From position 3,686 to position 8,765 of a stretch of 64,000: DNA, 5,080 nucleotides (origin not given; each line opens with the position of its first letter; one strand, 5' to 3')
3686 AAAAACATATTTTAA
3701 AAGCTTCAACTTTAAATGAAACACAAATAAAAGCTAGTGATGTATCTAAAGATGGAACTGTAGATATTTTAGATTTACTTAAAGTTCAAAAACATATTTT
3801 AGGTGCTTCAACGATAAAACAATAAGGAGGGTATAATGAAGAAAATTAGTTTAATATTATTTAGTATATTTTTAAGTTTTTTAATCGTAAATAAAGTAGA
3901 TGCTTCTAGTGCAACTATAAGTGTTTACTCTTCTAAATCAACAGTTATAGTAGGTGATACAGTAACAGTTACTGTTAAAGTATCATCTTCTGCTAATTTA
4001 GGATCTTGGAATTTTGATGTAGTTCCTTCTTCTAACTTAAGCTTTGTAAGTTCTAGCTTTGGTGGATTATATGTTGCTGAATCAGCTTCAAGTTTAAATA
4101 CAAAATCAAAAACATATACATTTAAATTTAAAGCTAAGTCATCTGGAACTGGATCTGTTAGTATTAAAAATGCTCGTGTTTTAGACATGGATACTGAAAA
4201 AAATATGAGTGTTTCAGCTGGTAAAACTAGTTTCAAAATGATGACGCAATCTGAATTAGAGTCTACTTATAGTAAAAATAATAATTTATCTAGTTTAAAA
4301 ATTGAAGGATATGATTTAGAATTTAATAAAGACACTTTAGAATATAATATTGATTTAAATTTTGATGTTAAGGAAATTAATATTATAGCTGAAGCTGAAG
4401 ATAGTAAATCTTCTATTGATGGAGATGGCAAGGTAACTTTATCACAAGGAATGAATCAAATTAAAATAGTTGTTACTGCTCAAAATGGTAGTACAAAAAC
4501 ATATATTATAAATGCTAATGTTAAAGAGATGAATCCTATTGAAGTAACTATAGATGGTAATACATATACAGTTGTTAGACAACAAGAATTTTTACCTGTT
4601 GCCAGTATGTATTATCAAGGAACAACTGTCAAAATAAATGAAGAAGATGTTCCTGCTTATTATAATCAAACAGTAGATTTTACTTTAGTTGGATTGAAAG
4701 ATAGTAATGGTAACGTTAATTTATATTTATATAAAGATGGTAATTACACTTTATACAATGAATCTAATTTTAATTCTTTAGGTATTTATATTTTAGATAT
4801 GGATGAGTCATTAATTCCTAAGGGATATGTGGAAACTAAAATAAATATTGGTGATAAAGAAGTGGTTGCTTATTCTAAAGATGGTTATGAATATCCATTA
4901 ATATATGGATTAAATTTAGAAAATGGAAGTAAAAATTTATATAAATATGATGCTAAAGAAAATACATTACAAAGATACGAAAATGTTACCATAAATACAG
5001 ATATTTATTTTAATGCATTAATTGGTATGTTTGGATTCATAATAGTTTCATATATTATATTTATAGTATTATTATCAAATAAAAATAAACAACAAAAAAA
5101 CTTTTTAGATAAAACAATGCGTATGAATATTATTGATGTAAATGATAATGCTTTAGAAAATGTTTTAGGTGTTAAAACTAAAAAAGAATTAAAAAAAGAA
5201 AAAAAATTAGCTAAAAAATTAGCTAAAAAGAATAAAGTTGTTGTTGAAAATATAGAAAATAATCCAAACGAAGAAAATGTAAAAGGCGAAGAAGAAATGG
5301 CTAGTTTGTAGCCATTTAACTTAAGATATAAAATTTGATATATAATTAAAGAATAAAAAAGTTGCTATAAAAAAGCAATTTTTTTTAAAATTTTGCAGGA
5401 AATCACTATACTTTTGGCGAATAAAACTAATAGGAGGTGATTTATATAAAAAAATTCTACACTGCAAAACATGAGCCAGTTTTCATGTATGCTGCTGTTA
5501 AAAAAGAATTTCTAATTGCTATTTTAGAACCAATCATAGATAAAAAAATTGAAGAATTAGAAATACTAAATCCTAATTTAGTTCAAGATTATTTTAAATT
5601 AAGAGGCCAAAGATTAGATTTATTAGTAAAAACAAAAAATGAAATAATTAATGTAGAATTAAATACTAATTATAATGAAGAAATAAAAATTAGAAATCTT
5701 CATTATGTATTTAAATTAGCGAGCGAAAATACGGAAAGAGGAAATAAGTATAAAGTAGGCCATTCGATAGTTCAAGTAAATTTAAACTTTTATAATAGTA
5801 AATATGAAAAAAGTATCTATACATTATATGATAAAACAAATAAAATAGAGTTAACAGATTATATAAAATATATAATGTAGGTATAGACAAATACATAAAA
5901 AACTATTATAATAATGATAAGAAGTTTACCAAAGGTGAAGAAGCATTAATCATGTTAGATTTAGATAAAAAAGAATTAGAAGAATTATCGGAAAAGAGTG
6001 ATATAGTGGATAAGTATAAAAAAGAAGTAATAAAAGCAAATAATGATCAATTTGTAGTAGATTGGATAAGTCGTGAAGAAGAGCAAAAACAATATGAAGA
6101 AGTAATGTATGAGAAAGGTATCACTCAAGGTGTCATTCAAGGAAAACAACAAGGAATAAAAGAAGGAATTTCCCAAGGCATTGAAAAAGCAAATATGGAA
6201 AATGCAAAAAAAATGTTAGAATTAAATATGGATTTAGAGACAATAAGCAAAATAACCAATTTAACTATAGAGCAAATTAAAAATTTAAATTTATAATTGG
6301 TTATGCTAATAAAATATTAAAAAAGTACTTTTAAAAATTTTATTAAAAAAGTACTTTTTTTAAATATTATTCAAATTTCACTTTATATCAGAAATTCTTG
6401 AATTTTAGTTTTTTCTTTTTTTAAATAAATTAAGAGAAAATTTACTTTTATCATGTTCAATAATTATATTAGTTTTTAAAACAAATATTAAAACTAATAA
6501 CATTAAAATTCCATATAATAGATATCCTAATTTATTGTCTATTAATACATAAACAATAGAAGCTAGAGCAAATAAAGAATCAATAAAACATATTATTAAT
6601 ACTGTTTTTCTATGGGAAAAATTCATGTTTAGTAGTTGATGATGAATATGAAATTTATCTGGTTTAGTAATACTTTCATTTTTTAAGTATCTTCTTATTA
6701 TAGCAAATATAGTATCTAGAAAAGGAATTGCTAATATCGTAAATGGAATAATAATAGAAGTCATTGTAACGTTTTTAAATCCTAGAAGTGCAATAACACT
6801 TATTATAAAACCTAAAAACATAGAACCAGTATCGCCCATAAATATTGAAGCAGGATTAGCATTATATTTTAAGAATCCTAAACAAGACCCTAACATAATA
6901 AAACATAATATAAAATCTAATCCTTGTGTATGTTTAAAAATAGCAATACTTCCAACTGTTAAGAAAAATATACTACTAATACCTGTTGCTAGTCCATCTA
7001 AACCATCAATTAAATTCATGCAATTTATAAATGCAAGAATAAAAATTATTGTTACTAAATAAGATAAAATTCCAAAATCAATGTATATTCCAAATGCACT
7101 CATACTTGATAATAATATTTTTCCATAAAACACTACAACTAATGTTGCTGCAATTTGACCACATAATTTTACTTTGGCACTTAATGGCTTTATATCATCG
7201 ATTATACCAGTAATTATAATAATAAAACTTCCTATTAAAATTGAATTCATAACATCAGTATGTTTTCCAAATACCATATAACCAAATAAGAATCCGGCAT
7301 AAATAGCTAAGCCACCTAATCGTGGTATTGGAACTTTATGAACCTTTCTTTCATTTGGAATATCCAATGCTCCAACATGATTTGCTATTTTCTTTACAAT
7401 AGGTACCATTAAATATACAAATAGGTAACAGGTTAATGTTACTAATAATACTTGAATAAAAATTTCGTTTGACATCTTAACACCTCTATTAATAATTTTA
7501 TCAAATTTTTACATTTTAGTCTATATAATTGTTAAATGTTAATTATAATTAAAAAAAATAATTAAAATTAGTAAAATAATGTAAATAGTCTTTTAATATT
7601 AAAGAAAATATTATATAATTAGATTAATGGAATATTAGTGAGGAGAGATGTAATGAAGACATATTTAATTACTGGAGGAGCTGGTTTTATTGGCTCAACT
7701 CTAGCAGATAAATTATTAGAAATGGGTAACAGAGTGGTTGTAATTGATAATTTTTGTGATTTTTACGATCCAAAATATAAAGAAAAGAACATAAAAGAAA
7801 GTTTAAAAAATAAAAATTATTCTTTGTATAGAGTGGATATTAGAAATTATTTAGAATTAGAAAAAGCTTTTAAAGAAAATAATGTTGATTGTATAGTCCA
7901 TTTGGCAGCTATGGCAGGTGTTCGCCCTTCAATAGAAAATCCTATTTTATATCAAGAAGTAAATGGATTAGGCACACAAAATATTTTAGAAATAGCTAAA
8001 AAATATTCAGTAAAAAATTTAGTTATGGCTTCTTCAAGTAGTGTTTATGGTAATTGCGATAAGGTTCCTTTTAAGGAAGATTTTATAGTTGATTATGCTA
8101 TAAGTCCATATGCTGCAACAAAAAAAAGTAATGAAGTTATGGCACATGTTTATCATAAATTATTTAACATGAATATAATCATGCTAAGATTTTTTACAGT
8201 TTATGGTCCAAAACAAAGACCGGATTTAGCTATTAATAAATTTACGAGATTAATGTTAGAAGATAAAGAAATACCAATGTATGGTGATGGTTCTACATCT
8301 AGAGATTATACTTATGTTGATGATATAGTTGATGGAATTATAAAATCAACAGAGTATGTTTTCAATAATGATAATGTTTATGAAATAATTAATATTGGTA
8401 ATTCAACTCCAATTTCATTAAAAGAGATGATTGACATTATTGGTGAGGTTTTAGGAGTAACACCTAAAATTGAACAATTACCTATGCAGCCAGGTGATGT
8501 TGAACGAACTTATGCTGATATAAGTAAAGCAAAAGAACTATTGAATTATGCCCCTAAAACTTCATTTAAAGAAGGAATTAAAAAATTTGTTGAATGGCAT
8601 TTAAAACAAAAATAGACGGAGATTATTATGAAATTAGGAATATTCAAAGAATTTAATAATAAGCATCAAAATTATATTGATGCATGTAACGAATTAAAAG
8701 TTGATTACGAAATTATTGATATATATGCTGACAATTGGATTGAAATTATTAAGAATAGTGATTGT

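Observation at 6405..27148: Wzx/Wzy-type polysaccharide locus (~20 kb) predicted to build a uronic-acid- and amino-sugar-containing, amino-acid-decorated polymer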

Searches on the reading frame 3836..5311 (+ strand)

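Call 10: search_protein_families(library=pfam, proteins=[window:3836-5311:+], max_evalue=0.0001)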
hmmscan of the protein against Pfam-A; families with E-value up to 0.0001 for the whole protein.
window:3836-5311:+ (491 aa): 1 family
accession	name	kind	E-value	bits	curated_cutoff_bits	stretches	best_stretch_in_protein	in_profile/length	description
PF12733.13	Cadherin-like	-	3.1e-09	37.6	24.2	1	151-227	1-86/89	Cadherin-like beta sandwich domain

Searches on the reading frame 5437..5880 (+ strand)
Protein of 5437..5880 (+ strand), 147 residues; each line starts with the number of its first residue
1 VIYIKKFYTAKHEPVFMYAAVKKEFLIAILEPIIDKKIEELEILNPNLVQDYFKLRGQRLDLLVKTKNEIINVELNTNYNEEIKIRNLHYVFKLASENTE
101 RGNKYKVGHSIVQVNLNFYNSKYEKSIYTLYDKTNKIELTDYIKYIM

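Call 10: search_protein_families(library=pfam, proteins=[window:5437-5880:+], max_evalue=0.0001)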
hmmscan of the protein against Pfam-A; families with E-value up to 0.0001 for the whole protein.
window:5437-5880:+ (147 aa): 1 family
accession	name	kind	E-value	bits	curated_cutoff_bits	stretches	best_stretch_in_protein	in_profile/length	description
PF12784.13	PDDEXK_2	-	4.8e-14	53.1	27.4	1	22-146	16-148/229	PD-(D/E)XK nuclease family transposase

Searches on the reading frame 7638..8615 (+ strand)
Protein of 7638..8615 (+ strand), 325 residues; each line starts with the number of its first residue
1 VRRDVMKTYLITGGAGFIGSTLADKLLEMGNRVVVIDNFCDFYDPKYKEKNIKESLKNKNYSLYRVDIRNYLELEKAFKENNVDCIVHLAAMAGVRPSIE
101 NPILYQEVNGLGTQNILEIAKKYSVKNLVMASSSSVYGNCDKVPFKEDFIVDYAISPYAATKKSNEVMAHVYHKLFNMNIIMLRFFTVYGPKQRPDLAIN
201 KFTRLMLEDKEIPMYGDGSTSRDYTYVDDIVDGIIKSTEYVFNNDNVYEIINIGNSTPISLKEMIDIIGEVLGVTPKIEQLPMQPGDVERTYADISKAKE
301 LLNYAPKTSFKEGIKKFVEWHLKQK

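Call 4: search_protein_families(library=pfam, proteins=[window:7638-8615:+], max_evalue=0.01)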
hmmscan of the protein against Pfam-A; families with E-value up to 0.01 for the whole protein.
window:7638-8615:+ (325 aa): 11 families
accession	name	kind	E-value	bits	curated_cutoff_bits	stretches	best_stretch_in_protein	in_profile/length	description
PF16363.11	GDP_Man_Dehyd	-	5e-67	227.1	27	1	10-316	1-331/332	GDP-mannose 4,6 dehydratase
PF01370.27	Epimerase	-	5.5e-56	190.1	20.9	1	10-254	2-240/240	NAD dependent epimerase/dehydratase family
PF01073.25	3Beta_HSD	-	2.4e-24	86.3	22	1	10-244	1-235/280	3-beta hydroxysteroid dehydrogenase/isomerase family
PF02719.21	Polysacc_synt_2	-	4.5e-16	59.3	20.2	1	10-259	2-236/293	Polysaccharide biosynthesis protein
PF04321.23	RmlD_sub_bind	-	4.4e-14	52.7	27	1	9-276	3-235/287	RmlD substrate binding domain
PF07993.18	NAD_binding_4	-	1.2e-09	38.1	20.1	1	11-177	1-196/258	Male sterility protein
PF08659.16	KR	-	9.9e-07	29.3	22.6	1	8-139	2-143/180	KR domain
PF13460.12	NAD_binding_10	-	3e-06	27.7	27.2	1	13-164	1-126/184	NAD(P)H-binding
PF00106.31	adh_short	-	0.00013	22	26.6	1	7-97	1-92/195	short chain dehydrogenase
PF03435.24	Sacchrp_dh_NADP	-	0.00034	21.4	25.1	1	14-91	5-77/129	Saccharopine dehydrogenase NADP binding domain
PF13439.12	Glyco_transf_4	-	0.0028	18.2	28.5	1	13-91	2-82/170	Glycosyltransferase Family 4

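Call 6: search_protein_families(library=ncbifam, proteins=[window:7638-8615:+], max_evalue=0.001)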
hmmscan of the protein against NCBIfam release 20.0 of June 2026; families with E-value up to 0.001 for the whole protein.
window:7638-8615:+ (325 aa): 38 families (the best 25 are shown)
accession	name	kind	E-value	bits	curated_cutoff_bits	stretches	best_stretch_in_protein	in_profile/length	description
TIGR01179.1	galE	equivalog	3.7e-57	193.6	262.3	1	10-323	3-327/332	UDP-glucose 4-epimerase GalE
TIGR01181.1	dTDP_gluc_dehyt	equivalog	4e-52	177.3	365.1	1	9-324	2-314/321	dTDP-glucose 4,6-dehydratase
TIGR04180.1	EDH_00030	hypoth_equivalog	7.5e-50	169.7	475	1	10-308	2-296/297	NAD-dependent 4,6-dehydratase LegB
NF011728.1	PRK15181.1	equivalog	6.4e-49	166.8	760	1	7-323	16-339/348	Vi polysaccharide biosynthesis UDP-N-acetylglucosaminuronic acid C-4 epimerase TviC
NF007956.0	PRK10675.1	subfamily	4.5e-39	134.5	394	2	9-192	3-184/338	UDP-glucose 4-epimerase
NF007490.0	PRK10084.1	subfamily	3.2e-32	111.9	649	1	9-324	3-337/361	dTDP-glucose 4,6-dehydratase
NF007582.0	PRK10217.1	equivalog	2.2e-31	109.2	698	1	6-323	1-333/355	dTDP-glucose 4,6-dehydratase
TIGR02197.1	heptose_epim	equivalog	3.3e-31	108.6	274.6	1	10-323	2-315/316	ADP-glyceromanno-heptose 6-epimerase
TIGR02622.1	CDP_4_6_dhtase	equivalog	5.1e-26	91.6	278.45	1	7-322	5-331/352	CDP-glucose 4,6-dehydratase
NF047922.1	GDPFucSynFcl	equivalog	9.1e-23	81.2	500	1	65-324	36-304/308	GDP-L-fucose synthase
TIGR01472.1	gmd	equivalog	6e-19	68.4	415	1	8-323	2-340/342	GDP-mannose 4,6-dehydratase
NF042422.1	oxyalk_red_OleD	equivalog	9.1e-17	61.4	580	1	10-275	4-253/329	2-alkyl-3-oxoalkanoate reductase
NF042423.1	oxyalk_red_Shew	equivalog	1.1e-16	60.9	580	1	6-274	8-259/331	2-alkyl-3-oxoalkanoate reductase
NF008872.0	PRK11908.1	equivalog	1.7e-15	56.9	294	1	6-319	1-333/349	bifunctional UDP-4-keto-pentose/UDP-xylose synthase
TIGR01214.1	rmlD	equivalog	7.6e-14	51.5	224.05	1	10-255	3-212/285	dTDP-4-dehydrorhamnose reductase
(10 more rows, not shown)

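Call 45: search_solved_structures(query=window:7638-8615:+, max_evalue=1e-30)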
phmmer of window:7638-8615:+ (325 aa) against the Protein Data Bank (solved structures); distinct sequences matched with E-value up to 1e-30: 53.
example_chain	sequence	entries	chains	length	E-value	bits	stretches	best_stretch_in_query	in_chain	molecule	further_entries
5u4q_A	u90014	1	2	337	2.3e-78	267.3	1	8-321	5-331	dTDP-glucose 4,6-dehydratase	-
6zl6_A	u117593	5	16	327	6.3e-59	203.5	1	9-317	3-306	Epimerase domain-containing protein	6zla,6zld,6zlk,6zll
6zlj_A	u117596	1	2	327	2.3e-58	201.6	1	9-317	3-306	Epimerase domain-containing protein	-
3ru9_A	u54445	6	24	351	3.2e-48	168.3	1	7-323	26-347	WbgU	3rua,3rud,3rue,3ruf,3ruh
3ru7_A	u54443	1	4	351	3.2e-48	168.3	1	7-323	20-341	WbgU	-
3lu1_A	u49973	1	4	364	3.6e-48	168.1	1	7-323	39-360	WbgU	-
3ruc_A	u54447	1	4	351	4.4e-48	167.9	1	7-323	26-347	WbgU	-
6kv9_A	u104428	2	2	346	1.8e-46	162.5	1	9-321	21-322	MoeE5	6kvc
4zrm_A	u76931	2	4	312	8.5e-46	160.3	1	9-322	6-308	UDP-glucose 4-epimerase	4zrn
6pmh_A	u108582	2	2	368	1.5e-45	159.5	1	7-321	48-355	UDP-glucose 4-epimerase related protein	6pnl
1sb8_A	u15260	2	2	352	1e-43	153.6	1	7-322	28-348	wbpP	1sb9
8rdg_A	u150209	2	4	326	4.8e-43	151.3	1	9-321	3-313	SDR family NAD(P)-dependent oxidoreductase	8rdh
6bi4_A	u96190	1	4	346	5.4e-43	151.1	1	8-323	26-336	dTDP-glucose 4,6-dehydratase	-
8rdi_A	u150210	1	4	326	1.7e-42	149.5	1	9-321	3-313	SDR family NAD(P)-dependent oxidoreductase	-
6dnt_A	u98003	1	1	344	3.2e-41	145.3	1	7-324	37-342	NAD-dependent epimerase/dehydratase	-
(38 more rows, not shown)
